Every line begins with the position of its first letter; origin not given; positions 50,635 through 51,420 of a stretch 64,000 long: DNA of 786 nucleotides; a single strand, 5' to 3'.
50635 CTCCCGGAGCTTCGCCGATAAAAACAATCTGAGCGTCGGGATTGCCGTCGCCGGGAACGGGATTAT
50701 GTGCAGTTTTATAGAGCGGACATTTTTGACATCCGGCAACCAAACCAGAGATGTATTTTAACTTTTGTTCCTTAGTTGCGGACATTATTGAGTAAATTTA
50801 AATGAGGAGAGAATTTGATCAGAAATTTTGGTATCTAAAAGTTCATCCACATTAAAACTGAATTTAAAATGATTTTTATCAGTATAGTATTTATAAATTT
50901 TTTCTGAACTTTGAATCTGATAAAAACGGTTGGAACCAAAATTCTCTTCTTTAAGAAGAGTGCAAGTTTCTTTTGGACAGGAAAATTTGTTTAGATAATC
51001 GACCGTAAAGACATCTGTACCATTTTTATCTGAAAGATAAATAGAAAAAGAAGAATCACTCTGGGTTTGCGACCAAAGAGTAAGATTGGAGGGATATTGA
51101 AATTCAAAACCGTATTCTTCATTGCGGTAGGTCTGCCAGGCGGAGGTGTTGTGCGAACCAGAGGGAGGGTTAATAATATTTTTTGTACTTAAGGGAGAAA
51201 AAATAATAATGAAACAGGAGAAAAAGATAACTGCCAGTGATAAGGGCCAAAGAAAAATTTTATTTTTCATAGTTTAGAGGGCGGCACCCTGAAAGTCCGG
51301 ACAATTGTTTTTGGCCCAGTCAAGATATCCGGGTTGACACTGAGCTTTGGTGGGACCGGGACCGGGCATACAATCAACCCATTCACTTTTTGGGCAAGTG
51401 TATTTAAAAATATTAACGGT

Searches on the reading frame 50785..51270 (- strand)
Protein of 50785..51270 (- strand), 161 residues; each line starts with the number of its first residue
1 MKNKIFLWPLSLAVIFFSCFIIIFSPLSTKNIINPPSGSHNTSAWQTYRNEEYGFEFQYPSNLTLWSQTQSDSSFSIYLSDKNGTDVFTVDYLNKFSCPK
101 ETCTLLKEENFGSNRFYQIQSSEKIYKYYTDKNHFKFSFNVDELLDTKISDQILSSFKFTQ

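Call 6: search_protein_families(library=pfam, proteins=[window:50785-51270:-], max_evalue=1)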
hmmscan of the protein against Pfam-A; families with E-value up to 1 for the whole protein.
window:50785-51270:- (161 aa): 1 family
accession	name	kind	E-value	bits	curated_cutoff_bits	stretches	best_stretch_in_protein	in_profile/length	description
PF18933.6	PsbP_2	-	0.00035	21.1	27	1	32-75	31-74/184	PsbP-like protein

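Call 10: find_homologous_proteins(query=window:50785-51270:-, max_evalue=0.001)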
Query window:50785-51270:- (161 aa): 29 proteins with E <= 0.001 among 136 candidates.
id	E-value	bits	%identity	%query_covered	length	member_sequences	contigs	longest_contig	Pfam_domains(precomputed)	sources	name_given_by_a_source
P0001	3.2e-102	357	100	100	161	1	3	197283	-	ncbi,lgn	-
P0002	4.0e-16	77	38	99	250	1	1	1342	-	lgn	-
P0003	4.8e-15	74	37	99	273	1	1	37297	-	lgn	-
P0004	2.5e-13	68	62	39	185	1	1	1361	-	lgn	-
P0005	1.1e-12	66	38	99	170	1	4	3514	-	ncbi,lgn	-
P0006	3.7e-12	65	46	54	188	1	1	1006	-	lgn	-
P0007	5.7e-12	64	48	54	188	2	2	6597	-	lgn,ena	-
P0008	9.6e-12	63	47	52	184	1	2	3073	-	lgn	-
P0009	1.2e-10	60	32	99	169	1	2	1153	-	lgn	-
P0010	8.9e-7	47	29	98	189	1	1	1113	-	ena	-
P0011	3.9e-6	45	45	55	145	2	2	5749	PF10648.16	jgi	-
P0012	1.4e-5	43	29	84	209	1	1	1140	-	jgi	-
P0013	2.6e-5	42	39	43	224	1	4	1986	-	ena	-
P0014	9.8e-5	40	54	21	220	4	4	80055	-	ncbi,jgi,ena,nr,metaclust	ncbi:MAG: hypothetical protein A2233_04500 [Candidatus Kerfeldbacteria bacterium RIFOXYA2_FULL_38_24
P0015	1.1e-4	40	30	100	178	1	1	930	-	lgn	-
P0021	4.6e-4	38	51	24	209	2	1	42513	-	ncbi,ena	-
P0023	6.0e-4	38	43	32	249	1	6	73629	-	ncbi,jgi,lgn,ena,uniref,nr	ncbi:MAG: hypothetical protein COT91_01735 [Candidatus Doudnabacteria bacterium CG10_big_fil_rev_8_2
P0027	7.8e-4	38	80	12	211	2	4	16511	-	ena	-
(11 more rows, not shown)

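Call 13: find_encoding_contigs(protein=P0001, flank=3000, max_places=3)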
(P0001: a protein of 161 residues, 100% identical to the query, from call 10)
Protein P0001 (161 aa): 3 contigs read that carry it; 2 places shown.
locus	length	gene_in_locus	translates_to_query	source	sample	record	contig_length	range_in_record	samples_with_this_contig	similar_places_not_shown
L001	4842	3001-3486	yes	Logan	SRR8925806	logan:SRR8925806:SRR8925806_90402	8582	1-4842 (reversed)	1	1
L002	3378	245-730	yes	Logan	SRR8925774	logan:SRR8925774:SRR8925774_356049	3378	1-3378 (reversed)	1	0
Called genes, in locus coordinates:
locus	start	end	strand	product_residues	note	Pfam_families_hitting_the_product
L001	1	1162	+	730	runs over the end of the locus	PF01138:RNase_PH, PF03725:RNase_PH_C (faint), PF01138:RNase_PH, PF00013:KH_1, PF00575:S1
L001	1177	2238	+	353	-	PF07728:AAA_5 (faint), PF13401:AAA_22 (faint), PF00004:AAA, PF22667:Lon_lid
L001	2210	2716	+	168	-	-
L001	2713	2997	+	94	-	-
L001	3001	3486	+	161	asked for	-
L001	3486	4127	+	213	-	PF03167:UDG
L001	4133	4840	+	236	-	?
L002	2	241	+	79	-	?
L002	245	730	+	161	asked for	-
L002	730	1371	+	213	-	PF03167:UDG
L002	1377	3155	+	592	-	PF00753:Lactamase_B (weak), PF12706:Lactamase_B_2 (weak), PF22505:RNase_J_b_CASP, PF17770:RNase_J_C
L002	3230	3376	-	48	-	?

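Call 15: search_protein_families(library=pfam, alignment_id=A2, max_evalue=0.01)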
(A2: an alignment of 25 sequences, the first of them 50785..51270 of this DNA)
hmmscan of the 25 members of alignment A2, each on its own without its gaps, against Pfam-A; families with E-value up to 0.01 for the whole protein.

A. member 1, window:50785-51270:- (161 aa): 1 family
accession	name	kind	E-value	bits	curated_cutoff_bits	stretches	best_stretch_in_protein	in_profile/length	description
PF18933.6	PsbP_2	-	0.00035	21.1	27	1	32-75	31-74/184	PsbP-like protein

B. families by the number of members that match (of 25 scanned): 4 families
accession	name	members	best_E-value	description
PF18933.6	PsbP_2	16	1.6e-08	PsbP-like protein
PF01789.22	PsbP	4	0.0019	PsbP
PF20064.4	DUF6463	1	0.0018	Family of unknown function (DUF6463)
PF10694.14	DUF2500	1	0.0031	Protein of unknown function (DUF2500)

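Call 22: predict_structure(alignment_id=A2)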
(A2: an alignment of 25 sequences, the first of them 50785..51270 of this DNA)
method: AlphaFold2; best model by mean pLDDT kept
length: 161 residues; sequences in the alignment: 25
mean_pLDDT: 79.2   pTM: 0.59
mean pLDDT of the five models: 79.2, 77.4, 77.0, 76.7, 74.5
residues with pLDDT >= 90: 38; 70-90: 81; 50-70: 40; < 50: 2
segments of 3 or more residues with pLDDT < 50: none
pLDDT, mean of each block of 10 residues (from residue 1): 78 96 82 60 84 91 91 86 86 72 77 73 69 71 66 87 72
secondary structure, 60 per line:
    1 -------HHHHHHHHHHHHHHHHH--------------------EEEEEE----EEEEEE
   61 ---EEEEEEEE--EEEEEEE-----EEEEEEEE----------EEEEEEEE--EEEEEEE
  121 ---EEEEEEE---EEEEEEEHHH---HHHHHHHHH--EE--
elements in order: H8-24 E45-50 E55-60 E64-71 E74-80 E86-93 E104-111 E114-120 E124-130 E134-140 H147-155

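Call 26: search_protein_families(library=ncbifam, proteins=[window:50785-51270:-, P0023, P0021, P0027], max_evalue=1)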
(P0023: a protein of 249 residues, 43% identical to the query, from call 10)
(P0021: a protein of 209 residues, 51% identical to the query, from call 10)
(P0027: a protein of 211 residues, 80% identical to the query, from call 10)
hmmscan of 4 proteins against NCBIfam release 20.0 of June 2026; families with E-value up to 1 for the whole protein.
window:50785-51270:- (161 aa): 0 families

P0023 (249 aa): 0 families

P0021 (209 aa): 1 family
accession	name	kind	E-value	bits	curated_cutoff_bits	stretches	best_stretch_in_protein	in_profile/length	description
NF004285.1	PRK05696.1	equivalog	0.018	14.9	179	1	7-67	16-82/171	flagellar basal body-associated protein FliL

P0027 (211 aa): 0 families

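Call 64: fold_search(model_id=the predicted structure, library=pdb)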
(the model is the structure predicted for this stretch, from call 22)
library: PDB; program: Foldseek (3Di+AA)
matches with E <= 10: 1064; with E <= 0.001: 1
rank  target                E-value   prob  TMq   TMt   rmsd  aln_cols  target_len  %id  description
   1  2lnj_MODEL_1_A        7.8e-04  1.00  0.44  0.42   8.6       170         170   14  Solution Structure of Cyanobacterial PsbP (CyanoP) from Synechocystis sp. PCC 6803 (released 2012-06-06)
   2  1v2b_A                1.2e-03  1.00  0.47  0.50   4.6       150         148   13  Crystal Structure of PsbP Protein in the Oxygen-Evolving Complex of Photosystem II from Higher Plants (released 2004-05-18)
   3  8z9d_P                1.6e-03  1.00  0.47  0.42   9.5       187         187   11  cryo-EM structure of PSII-LHCII megacomplex from spinach (released 2024-11-13)
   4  9gnw_P                1.7e-03  1.00  0.47  0.42   7.1       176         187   11  Universal PSII assembly intermediate (released 2025-09-17)
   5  9grx_0                3.1e-03  1.00  0.47  0.48   4.7       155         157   11  NDH-PSI-LHCI supercomplex from S. oleracea (released 2025-02-12)
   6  7pi0_P                3.3e-03  1.00  0.47  0.42   6.4       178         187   12  Unstacked compact Dunaliella PSII (released 2022-08-17)
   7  4rti                  3.3e-03  1.00  0.45  0.42   5.3       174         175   10  The crystal structure of PsbP from Spinacia oleracea (released 2015-03-11)
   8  5zxa                  7.4e-03  1.00  0.41  0.41   5.6       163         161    8  Crystal structure of fibronectin-binding protein Apa mutant from Mycobacterium tuberculosis (released 2019-05-29)
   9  1vyf                  3.8e-02  0.33  0.17  0.20  13.1       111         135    6  schistosoma mansoni fatty acid binding protein in complex with oleic acid (released 2004-09-23)
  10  2lba_MODEL_1_A        5.0e-02  0.57  0.20  0.24  13.0       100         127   11  Solution structure of chicken ileal BABP in complex with glycochenodeoxycholic acid (released 2011-09-14)
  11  2ft9                  6.6e-02  0.14  0.14  0.17  14.1       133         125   15  Crystal structure of axolotl (Ambystoma mexicanum) liver bile acid-binding protein bound to cholic acid (released 2006-04-11)
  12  2v42_B                1.3e-01  0.60  0.30  0.19  15.3       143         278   14  Crystal structure of RseB: a sensor for periplasmic stress response in E. coli (released 2007-08-28)
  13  2ejx                  1.6e-01  0.47  0.23  0.27   8.0        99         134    8  Crystal structure of the hypothetical protein STK_08120 from Sulfolobus tokodaii (released 2008-03-25)
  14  5v77_A                1.8e-01  0.35  0.18  0.26  10.2       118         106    9  Crystal structure of an uncharacterized protein from Neisseria gonorrhoeae (released 2017-04-12)
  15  4i3b_F                2.1e-01  0.16  0.15  0.17  12.5       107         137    9  Crystal structure of fluorescent protein UnaG wild type (released 2013-06-19)
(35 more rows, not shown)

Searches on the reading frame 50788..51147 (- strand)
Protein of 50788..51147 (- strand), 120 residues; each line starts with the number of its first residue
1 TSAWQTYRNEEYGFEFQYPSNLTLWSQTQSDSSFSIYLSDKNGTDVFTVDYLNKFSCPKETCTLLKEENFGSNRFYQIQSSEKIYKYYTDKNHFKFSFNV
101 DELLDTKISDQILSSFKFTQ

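Call 21: search_solved_structures(query=A3, max_evalue=10, show_alignments=3)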
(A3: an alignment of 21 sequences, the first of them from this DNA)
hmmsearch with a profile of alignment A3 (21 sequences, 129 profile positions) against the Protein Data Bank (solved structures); distinct sequences matched with E-value up to 10: 2.
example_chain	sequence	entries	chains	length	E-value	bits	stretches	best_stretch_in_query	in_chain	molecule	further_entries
2xb3_A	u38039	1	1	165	0.48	14.7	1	2-89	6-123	PSBP PROTEIN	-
2lnj_A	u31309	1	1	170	1.2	13.4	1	3-36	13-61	Putative uncharacterized protein sll1418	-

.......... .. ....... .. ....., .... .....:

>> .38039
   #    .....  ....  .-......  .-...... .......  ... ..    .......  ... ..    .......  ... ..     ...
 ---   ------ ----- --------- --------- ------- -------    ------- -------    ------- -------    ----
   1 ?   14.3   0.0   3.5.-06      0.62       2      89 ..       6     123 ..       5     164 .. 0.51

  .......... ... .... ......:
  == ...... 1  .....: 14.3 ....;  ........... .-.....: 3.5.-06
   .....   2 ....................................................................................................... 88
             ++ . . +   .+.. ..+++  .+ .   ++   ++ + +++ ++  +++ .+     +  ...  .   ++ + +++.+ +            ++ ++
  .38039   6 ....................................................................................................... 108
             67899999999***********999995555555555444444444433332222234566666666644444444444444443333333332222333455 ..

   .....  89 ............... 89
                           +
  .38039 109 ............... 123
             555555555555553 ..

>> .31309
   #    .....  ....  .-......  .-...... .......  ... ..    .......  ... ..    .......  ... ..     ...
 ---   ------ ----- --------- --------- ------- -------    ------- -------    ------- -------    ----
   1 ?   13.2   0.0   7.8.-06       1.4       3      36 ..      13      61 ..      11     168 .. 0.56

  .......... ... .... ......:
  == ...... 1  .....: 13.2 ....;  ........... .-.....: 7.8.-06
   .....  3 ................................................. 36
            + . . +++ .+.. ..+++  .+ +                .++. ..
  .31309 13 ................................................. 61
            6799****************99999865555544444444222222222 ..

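Call 29: search_protein_representatives(alignment_id=A3)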
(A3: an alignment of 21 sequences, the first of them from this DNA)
Query: 21 sequences, 129 profile positions. Proteins with E-value up to 0.001 (for the whole library): 22936; up to 1e-10: 5315; up to 1e-30: 82. The best 150 are listed.
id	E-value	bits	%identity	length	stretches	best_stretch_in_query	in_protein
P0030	6.6e-55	201.8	-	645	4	1-129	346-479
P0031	2.2e-52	193.7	-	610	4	3-129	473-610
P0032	1.1e-49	184.9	-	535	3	3-129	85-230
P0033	3.5e-49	183.3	-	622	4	2-129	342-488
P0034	9.5e-47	175.4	-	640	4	1-127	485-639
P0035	1.2e-45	171.8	-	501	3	2-129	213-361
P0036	7.8e-45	169.3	-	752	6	2-129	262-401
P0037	1.2e-44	168.6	-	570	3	1-129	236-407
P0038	2.5e-44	167.6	-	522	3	1-128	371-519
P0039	1.8e-43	164.9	-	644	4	4-129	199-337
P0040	2.4e-43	164.4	-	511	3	2-129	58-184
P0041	4.5e-43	163.5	-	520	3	1-129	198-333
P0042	1.1e-42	162.4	-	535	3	2-128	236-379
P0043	1.5e-42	161.8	-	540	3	2-129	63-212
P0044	1.7e-41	158.4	-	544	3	2-129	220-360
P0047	4.0e-40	154.0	-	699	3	2-129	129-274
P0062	3.2e-35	138.2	-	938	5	3-82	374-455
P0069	3.3e-34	134.9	-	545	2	1-129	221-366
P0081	2.0e-32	129.1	-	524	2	1-129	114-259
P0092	1.2e-31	126.6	-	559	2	1-128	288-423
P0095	1.9e-31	126.0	-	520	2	3-129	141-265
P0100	2.5e-31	125.6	-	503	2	2-129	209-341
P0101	2.7e-31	125.5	-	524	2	2-129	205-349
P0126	6.2e-30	121.1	-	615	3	2-129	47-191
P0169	1.7e-28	116.4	-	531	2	2-129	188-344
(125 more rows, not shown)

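Call 33: find_related_loci(query=A3, collection=genome_contigs, flank=6000)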
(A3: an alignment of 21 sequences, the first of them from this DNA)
Query A3 (120 aa) in genome_contigs; peptide patterns used: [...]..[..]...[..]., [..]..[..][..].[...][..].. (x = any residue, [..] = any of these).
600 stretches matched a pattern (row limit reached: there are more); 331 encode a relative of the query (tblastn E <= 1e-3); the best 80 are kept; 79 distinct loci.
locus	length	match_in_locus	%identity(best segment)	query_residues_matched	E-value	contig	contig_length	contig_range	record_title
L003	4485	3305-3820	27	1-120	4e-11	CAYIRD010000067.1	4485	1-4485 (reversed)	MAG TPA_asm: uncultured Gammaproteobacteria bacterium isolate ERP119705_co24_323 genome assembly, contig: NODE_36185_len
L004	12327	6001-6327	34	1-119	8e-11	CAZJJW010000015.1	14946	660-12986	MAG TPA_asm: uncultured Candidatus Saccharibacteria bacterium isolate binchicken_co227_938 genome assembly, contig: NODE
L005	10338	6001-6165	46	1-71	3e-10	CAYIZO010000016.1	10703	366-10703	MAG TPA_asm: uncultured Candidatus Saccharibacteria bacterium isolate ERP119705_co9_298 genome assembly, contig: NODE_82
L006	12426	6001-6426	29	1-120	3e-10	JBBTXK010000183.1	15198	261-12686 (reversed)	MAG: Patescibacteria group bacterium isolate H51-bin196_1 H51_bin196_1_000000000183, whole genome shotgun sequence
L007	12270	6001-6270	32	1-107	1e-9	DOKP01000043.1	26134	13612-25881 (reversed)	MAG TPA_asm: Candidatus Moraniibacteriota bacterium isolate UBA9337 contig_520, whole genome shotgun sequence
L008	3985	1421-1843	30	1-118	1e-9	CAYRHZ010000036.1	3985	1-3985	MAG TPA_asm: uncultured Candidatus Saccharibacteria bacterium isolate SRP286056_co1_489 genome assembly, contig: NODE_35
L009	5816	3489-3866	34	1-120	2e-9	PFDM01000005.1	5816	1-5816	MAG: Parcubacteria group bacterium CG10_big_fil_rev_8_21_14_0_10_38_31 CG10_8_21_14_0.10_scaffold_54034_c, whole genome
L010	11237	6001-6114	61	3-40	3e-9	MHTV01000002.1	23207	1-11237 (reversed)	MAG: Candidatus Wildermuthbacteria bacterium RIFCSPHIGHO2_02_FULL_45_25 rifcsphigho2_02_scaffold_10273, whole genome sho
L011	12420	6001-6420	31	1-119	2e-9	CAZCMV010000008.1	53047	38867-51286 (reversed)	MAG TPA_asm: uncultured Bdellovibrionales bacterium isolate SRP192927_co1_222 genome assembly, contig: NODE_802_length_5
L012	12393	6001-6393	34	4-120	3e-9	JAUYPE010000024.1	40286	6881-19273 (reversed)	MAG: bacterium isolate C4_metabat.bin.101 C4_k141_159702, whole genome shotgun sequence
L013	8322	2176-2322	45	1-42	4e-9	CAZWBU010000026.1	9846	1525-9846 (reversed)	MAG TPA_asm: uncultured Candidatus Saccharibacteria bacterium isolate SRP119689_co1_331 genome assembly, contig: NODE_10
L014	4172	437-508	83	1-24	4e-9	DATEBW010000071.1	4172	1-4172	MAG TPA_asm: Patescibacteria group bacterium isolate SMAG_U8255 k141_1825429, whole genome shotgun sequence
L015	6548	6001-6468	30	1-120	6e-9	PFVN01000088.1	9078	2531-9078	MAG: Candidatus Moranbacteria bacterium CG_4_9_14_3_um_filter_42_9 CG_4_9_14_3_um_filter_150_scaffold_17650_c, whole gen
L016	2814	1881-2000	53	1-37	5e-9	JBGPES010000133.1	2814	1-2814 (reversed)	MAG: Candidatus Paceibacteria bacterium isolate OBJ_0618_7090110_85 k141_4021971_length_2814_cov_9.0000, whole genome sh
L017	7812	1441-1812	33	1-118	1e-8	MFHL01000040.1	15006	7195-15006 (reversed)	MAG: Candidatus Giovannonibacteria bacterium RIFCSPHIGHO2_02_FULL_44_11 rifcsphigho2_02_scaffold_7356, whole genome shot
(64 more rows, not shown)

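Call 55: search_protein_families(library=pfam, proteins=[P0062, P0047, P0069, P0081, P0092, P0095, P0100, P0101, P0169, P0126], max_evalue=0.001)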
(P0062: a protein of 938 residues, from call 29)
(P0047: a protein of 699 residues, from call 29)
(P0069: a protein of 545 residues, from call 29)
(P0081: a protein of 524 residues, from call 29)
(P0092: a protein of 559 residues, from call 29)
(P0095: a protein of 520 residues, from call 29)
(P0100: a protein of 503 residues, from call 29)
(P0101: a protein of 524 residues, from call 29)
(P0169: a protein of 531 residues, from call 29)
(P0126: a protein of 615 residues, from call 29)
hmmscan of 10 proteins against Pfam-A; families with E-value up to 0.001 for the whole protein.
P0062 (938 aa): 2 families
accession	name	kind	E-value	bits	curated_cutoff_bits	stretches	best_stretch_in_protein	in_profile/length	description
PF18933.6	PsbP_2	-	5.4e-21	75.9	27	2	354-398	23-67/184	PsbP-like protein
PF01789.22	PsbP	-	4e-12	46.9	23.5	1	374-519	2-133/155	PsbP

P0047 (699 aa): 3 families
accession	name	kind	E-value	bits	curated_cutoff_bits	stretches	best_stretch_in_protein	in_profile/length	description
PF18933.6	PsbP_2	-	3.3e-13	50.5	27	2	282-361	44-116/184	PsbP-like protein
PF22148.1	Fervidolysin_NPro-like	-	5.4e-07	30.3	21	1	610-693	4-81/81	Fervidolysin N-terminal prodomain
PF01789.22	PsbP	-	3.7e-05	24.3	23.5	0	130-162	2-34/155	PsbP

P0069 (545 aa): 2 families
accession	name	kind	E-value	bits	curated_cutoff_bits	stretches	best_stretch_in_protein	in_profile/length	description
PF09603.15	Fib_succ_major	-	2.4e-22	80.5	33.9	1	389-532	1-155/187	Fibrobacter succinogenes major domain (Fib_succ_major)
PF18933.6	PsbP_2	-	1.6e-06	28.7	27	0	24-93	8-69/184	PsbP-like protein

P0081 (524 aa): 2 families
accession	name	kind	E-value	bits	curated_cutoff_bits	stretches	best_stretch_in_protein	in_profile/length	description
PF18933.6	PsbP_2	-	1.5e-07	32.1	27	1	114-257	41-184/184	PsbP-like protein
PF01789.22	PsbP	-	0.00048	20.6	23.5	0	265-286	2-23/155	PsbP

P0092 (559 aa): 1 family
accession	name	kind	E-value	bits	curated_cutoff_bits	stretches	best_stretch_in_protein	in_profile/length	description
PF18933.6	PsbP_2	-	4.3e-07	30.5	27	2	97-207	16-121/184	PsbP-like protein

P0095 (520 aa): 2 families
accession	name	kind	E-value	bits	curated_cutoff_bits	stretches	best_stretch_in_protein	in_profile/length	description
PF01789.22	PsbP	-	8.9e-08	32.8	23.5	0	141-176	2-39/155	PsbP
PF18933.6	PsbP_2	-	8.5e-06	26.3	27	0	135-164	37-66/184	PsbP-like protein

P0100 (503 aa): 2 families
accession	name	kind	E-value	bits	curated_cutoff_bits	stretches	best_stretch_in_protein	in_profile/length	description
PF18933.6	PsbP_2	-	6.9e-13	49.5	27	2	207-289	41-114/184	PsbP-like protein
PF01789.22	PsbP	-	4.1e-05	24.1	23.5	0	69-91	4-26/155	PsbP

P0101 (524 aa): 2 families
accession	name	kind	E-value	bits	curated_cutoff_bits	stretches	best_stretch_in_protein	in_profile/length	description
PF18933.6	PsbP_2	-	7.1e-17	62.4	27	2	205-347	42-184/184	PsbP-like protein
PF01789.22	PsbP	-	8.1e-06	26.4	23.5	0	208-256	4-52/155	PsbP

P0169 (531 aa): 1 family
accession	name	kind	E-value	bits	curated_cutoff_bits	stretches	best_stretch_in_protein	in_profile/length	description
PF18933.6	PsbP_2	-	5.1e-06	27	27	1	339-528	31-184/184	PsbP-like protein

P0126 (615 aa): 1 family
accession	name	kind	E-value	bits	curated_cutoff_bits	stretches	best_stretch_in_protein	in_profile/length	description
PF18933.6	PsbP_2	-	6.8e-07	29.9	27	0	196-230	42-77/184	PsbP-like protein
